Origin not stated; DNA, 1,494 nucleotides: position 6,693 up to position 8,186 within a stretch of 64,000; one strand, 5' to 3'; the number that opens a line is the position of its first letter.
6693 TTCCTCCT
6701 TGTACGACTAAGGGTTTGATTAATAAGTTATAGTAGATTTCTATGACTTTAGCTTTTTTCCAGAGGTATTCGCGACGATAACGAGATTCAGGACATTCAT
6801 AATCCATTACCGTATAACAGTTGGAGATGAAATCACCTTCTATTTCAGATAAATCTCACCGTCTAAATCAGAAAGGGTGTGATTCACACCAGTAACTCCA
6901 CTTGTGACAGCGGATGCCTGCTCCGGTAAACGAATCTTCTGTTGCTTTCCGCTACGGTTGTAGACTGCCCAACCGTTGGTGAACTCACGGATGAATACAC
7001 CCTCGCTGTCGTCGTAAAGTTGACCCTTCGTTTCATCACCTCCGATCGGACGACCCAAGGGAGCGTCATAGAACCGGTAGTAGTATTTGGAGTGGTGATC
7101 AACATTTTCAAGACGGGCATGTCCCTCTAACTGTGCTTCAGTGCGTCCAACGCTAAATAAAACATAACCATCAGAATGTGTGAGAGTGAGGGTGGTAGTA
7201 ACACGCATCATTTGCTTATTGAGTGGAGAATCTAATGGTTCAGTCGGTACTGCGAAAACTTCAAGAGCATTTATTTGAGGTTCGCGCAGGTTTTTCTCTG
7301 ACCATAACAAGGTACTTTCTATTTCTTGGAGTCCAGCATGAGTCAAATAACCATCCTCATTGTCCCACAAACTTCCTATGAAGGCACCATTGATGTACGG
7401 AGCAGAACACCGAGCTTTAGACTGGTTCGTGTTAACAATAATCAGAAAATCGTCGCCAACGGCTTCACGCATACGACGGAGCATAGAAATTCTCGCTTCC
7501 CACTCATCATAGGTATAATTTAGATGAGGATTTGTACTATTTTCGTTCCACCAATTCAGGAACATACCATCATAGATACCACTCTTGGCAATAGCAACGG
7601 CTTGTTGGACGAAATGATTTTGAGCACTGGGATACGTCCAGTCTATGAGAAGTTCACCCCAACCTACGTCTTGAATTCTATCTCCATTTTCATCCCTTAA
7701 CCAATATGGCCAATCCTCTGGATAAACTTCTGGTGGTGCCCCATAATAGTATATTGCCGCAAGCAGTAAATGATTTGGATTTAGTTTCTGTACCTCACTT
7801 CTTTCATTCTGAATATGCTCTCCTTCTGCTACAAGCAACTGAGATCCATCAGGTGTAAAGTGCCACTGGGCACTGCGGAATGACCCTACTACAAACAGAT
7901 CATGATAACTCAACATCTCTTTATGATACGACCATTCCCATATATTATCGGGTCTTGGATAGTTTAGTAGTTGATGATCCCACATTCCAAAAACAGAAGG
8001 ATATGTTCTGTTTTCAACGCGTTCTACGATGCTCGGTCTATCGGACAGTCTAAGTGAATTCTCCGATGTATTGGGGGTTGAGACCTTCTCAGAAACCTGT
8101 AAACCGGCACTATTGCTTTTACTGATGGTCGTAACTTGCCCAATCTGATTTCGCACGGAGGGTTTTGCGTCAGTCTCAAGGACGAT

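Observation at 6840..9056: Single-polypeptide ECF sigma factor / TM helix / glycoside-hydrolase-like ectodomain (two copies: 6840..9056 and 21678..24425)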

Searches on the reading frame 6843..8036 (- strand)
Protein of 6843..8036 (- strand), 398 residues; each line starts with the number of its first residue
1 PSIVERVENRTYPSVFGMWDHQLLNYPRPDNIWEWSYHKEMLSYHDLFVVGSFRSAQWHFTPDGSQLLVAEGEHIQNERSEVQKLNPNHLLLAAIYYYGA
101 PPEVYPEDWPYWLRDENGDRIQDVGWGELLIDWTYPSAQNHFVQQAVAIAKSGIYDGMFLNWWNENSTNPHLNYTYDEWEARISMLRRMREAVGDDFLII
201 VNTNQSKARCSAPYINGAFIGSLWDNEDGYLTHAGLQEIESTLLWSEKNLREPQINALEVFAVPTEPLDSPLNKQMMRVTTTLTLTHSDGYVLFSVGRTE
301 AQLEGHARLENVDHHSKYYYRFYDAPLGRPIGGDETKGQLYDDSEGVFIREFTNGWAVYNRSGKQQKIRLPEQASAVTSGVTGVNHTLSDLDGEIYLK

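Call 31: find_homologous_proteins(query=window:6843-8036:-, max_evalue=0.00001)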
Query window:6843-8036:- (398 aa): 2278 proteins with E <= 0.00001 among 5246 candidates; the best 120 are listed.
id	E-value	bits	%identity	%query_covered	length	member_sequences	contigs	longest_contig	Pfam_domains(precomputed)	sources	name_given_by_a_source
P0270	9.6e-215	731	94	83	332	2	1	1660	PF14885.13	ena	-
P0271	1.0e-145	504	56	100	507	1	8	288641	PF00404.25,PF14885.13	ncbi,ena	-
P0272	8.8e-144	498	56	100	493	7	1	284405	PF00404.25,PF14885.13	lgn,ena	-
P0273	2.0e-141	490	58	100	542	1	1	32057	PF00404.25,PF14885.13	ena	-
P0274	2.0e-139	483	56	100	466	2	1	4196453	PF00404.25,PF14885.13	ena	-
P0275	5.2e-139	482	58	100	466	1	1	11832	PF00404.25,PF14885.13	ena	-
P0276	4.1e-137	476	55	100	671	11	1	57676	PF00404.25,PF18962.8,PF13860.13,PF14885.13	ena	-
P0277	7.7e-137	475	57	99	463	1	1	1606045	PF00404.25,PF14885.13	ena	-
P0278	2.3e-136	473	56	100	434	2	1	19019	PF14885.13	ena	-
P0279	4.4e-136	472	55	100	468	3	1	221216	PF00404.25,PF14885.13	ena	-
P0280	6.1e-135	469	54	100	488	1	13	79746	PF00404.25,PF14885.13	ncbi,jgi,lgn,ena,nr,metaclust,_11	ncbi:hypothetical protein J4G08_01120 [Candidatus Poribacteria bacterium]|nr:hypothetical protein [C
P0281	6.3e-135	468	56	100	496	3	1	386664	PF00404.25,PF14885.13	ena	-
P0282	1.2e-134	468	56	99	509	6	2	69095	PF00404.25,PF14885.13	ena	-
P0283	3.0e-134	466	56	100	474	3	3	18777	PF00404.25,PF14885.13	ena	-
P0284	3.0e-134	466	54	100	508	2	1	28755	PF00404.25,PF14885.13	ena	-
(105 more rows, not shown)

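Call 34: search_solved_structures(query=A1, max_evalue=1)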
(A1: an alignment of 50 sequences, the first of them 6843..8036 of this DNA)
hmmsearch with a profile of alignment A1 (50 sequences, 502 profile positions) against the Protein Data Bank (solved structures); distinct sequences matched with E-value up to 1: 35.
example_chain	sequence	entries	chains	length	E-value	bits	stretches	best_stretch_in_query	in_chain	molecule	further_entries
8rg5_A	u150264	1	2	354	4.4e-08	35.2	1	107-263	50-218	Glycoside-hydrolase family GH114 TIM-barrel domain-containing protein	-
8rg3_A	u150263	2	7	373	5.3e-08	35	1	106-263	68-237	Glycoside-hydrolase family GH114 TIM-barrel domain-containing protein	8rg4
2y3n_B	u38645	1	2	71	1.8e-07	33.2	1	454-501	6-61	CELLULOSOMAL FAMILY-48 PROCESSIVE GLYCOSIDE HYDROLASE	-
2b59_B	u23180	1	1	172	0.00088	21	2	453-482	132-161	Cellulosomal scaffolding protein A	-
6kg9_A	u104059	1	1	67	0.001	20.8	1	453-500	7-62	And cellulose-binding endoglucanase family 9 CelL ortholog dockerin domain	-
6kge_D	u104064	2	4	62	0.0019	19.9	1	454-500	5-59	And cellulose-binding endoglucanase family 9 CelL ortholog dockerin domain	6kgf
6kgc_B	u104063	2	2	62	0.0031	19.2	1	454-500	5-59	And cellulose-binding endoglucanase family 9 CelL ortholog dockerin domain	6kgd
4u3s_B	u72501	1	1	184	0.0065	18.1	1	459-501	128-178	Cellulosomal scaffoldin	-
1daq_A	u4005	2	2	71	0.017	16.8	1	454-496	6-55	ENDOGLUCANASE SS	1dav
2mte_A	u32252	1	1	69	0.018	16.7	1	454-496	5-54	Cellulose 1,4-beta-cellobiosidase (reducing end) CelS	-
4wi0_B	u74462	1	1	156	0.021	16.5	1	459-501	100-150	Cellulosomal scaffoldin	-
2jnk_A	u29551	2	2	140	0.023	16.4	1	376-496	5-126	Hyalurononglucosaminidase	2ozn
4fl4_A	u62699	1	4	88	0.039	15.6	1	453-497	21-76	Glycoside hydrolase family 9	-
5g5d_B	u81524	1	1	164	0.064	14.9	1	453-482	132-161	CELLULOSOMAL-SCAFFOLDING PROTEIN A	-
4dh2_B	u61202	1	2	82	0.071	14.7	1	454-492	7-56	Dockerin type 1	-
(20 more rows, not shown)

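Call 42: predict_structure(alignment_id=A1)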
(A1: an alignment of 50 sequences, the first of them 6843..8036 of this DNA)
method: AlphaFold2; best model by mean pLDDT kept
length: 398 residues; sequences in the alignment: 50
mean_pLDDT: 90.6   pTM: 0.90
mean pLDDT of the five models: 90.6, 89.3, 89.3, 89.0, 88.5
residues with pLDDT >= 90: 293; 70-90: 83; 50-70: 14; < 50: 8
segments of 3 or more residues with pLDDT < 50: 301-308
pLDDT, mean of each block of 10 residues (from residue 1): 94 94 91 93 96 78 79 86 97 94 91 93 89 95 95 94 79 85 96 98 92 97 76 93 96 96 89 96 96 81 46 80 97 92 94 98 97 97 98 98
secondary structure, 60 per line:
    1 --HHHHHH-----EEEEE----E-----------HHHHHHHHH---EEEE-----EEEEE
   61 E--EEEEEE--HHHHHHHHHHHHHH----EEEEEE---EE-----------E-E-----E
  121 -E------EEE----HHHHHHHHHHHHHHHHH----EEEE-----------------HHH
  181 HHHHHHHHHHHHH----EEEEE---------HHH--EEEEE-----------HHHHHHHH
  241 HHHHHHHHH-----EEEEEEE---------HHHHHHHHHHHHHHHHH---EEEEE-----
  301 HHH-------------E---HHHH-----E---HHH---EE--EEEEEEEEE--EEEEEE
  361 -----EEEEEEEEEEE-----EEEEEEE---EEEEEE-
elements in order: H3-8 E14-18 H35-43 E47-50 E56-61 E64-69 H72-85 E90-95 E129-131 H136-152 E157-160 H178-193 E198-202 E217-221 H233-249 E255-261 H271-287 E291-295 H321-324 E344-352 E355-360 E366-376 E382-388 E392-397

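Call 45: fold_search(model_id=the predicted structure, library=pdb)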
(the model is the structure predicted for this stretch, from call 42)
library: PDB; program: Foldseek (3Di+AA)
matches with E <= 10: 1581; with E <= 0.001: 499
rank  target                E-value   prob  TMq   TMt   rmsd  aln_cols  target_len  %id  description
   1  8rg5_A                6.9e-15  1.00  0.58  0.64   6.1       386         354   16  Crystal structure of PbFucA from Planctomycetes bacterium K23_9 in P 4 21 2 (released 2025-01-01)
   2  9nhf_A                1.4e-14  1.00  0.60  0.66   6.4       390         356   17  The structure of a family 168 glycoside hydrolase from the marine bacterium Muricauda eckloniae. (released 2025-06-11)
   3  8rg3_A                1.5e-14  1.00  0.57  0.63   5.8       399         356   16  Crystal structure of PbFucA from Planctomycetes bacterium K23_9 in P 1 21 1 (released 2025-01-01)
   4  9f9v_B                2.3e-14  1.00  0.58  0.63   5.5       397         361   15  Crystal structure of 892_05174 from Planctomycetota strain 892 (released 2025-01-08)
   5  8rg3_B                2.7e-14  1.00  0.58  0.64   6.0       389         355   16  Crystal structure of PbFucA from Planctomycetes bacterium K23_9 in P 1 21 1 (released 2025-01-01)
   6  9jom                  4.5e-14  1.00  0.56  0.62   6.4       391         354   14  STRUCTURE OF ENDO-1,3-FUCANASE FUN168E FROM GH168 FAMILY (released 2024-11-27)
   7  9joo_A                6.7e-14  1.00  0.59  0.65   5.7       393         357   12  COMPLEX STRUCTURE OF ENDO-1,3-FUCANASE (FUN168E) WITH FUCOTETRAOSES (released 2024-11-27)
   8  8rg5_B                9.4e-14  1.00  0.59  0.66   6.0       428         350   15  Crystal structure of PbFucA from Planctomycetes bacterium K23_9 in P 4 21 2 (released 2025-01-01)
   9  9f9v_A                1.1e-13  1.00  0.58  0.64   5.5       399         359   14  Crystal structure of 892_05174 from Planctomycetota strain 892 (released 2025-01-08)
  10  9jp2_A                2.4e-12  1.00  0.55  0.60   6.2       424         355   14  COMPLEX STRUCTURE OF ENDO-1,3-FUCANASE WITH FUCOTETRAOSE (released 2024-11-27)
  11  9jos                  2.6e-12  1.00  0.55  0.60   6.2       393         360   16  STRUCTURE OF ENDO-1,3-FUCANASE FROM GH168 FAMILY (released 2024-11-27)
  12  9jp3_A                3.5e-12  1.00  0.55  0.60   6.5       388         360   16  COMPLEX STRUCTURE OF ENDO-1,3-FUCANASE MUTANT D171A WITH FUCOTETRAOSE (released 2024-11-27)
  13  9jof_A                6.2e-12  1.00  0.60  0.64   5.4       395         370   13  COMPLEX STRUCTURE OF ENDO-1,3-FUCANASE (FUN168D) FROM GH168 FAMILY WITH FUCOTRIOSE (released 2024-11-27)
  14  8ya7_A                6.9e-12  1.00  0.57  0.60   5.8       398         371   15  endo-1,3-fucanase Fun168A,complex with fucotetraose (released 2024-02-28)
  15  9jog_A                7.7e-12  1.00  0.60  0.64   5.4       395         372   13  COMPLEX STRUCTURE OF ENDO-1,3-FUCANASE (FUN168D) WITH FUCOTETRAOSE FROM HOLOTHURIA TUBULOSA (released 2024-11-27)
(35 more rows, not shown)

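Call 48: search_solved_structures(query=A1, max_evalue=0.00001, show_alignments=2)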
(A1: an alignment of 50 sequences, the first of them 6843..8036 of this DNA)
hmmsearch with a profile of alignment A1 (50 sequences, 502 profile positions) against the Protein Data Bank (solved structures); distinct sequences matched with E-value up to 0.00001: 3.
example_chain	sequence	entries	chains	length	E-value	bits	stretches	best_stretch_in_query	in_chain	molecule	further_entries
8rg5_A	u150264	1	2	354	4.4e-08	35.2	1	107-263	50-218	Glycoside-hydrolase family GH114 TIM-barrel domain-containing protein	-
8rg3_A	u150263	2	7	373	5.3e-08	35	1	106-263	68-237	Glycoside-hydrolase family GH114 TIM-barrel domain-containing protein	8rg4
2y3n_B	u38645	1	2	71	1.8e-07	33.2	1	454-501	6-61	CELLULOSOMAL FAMILY-48 PROCESSIVE GLYCOSIDE HYDROLASE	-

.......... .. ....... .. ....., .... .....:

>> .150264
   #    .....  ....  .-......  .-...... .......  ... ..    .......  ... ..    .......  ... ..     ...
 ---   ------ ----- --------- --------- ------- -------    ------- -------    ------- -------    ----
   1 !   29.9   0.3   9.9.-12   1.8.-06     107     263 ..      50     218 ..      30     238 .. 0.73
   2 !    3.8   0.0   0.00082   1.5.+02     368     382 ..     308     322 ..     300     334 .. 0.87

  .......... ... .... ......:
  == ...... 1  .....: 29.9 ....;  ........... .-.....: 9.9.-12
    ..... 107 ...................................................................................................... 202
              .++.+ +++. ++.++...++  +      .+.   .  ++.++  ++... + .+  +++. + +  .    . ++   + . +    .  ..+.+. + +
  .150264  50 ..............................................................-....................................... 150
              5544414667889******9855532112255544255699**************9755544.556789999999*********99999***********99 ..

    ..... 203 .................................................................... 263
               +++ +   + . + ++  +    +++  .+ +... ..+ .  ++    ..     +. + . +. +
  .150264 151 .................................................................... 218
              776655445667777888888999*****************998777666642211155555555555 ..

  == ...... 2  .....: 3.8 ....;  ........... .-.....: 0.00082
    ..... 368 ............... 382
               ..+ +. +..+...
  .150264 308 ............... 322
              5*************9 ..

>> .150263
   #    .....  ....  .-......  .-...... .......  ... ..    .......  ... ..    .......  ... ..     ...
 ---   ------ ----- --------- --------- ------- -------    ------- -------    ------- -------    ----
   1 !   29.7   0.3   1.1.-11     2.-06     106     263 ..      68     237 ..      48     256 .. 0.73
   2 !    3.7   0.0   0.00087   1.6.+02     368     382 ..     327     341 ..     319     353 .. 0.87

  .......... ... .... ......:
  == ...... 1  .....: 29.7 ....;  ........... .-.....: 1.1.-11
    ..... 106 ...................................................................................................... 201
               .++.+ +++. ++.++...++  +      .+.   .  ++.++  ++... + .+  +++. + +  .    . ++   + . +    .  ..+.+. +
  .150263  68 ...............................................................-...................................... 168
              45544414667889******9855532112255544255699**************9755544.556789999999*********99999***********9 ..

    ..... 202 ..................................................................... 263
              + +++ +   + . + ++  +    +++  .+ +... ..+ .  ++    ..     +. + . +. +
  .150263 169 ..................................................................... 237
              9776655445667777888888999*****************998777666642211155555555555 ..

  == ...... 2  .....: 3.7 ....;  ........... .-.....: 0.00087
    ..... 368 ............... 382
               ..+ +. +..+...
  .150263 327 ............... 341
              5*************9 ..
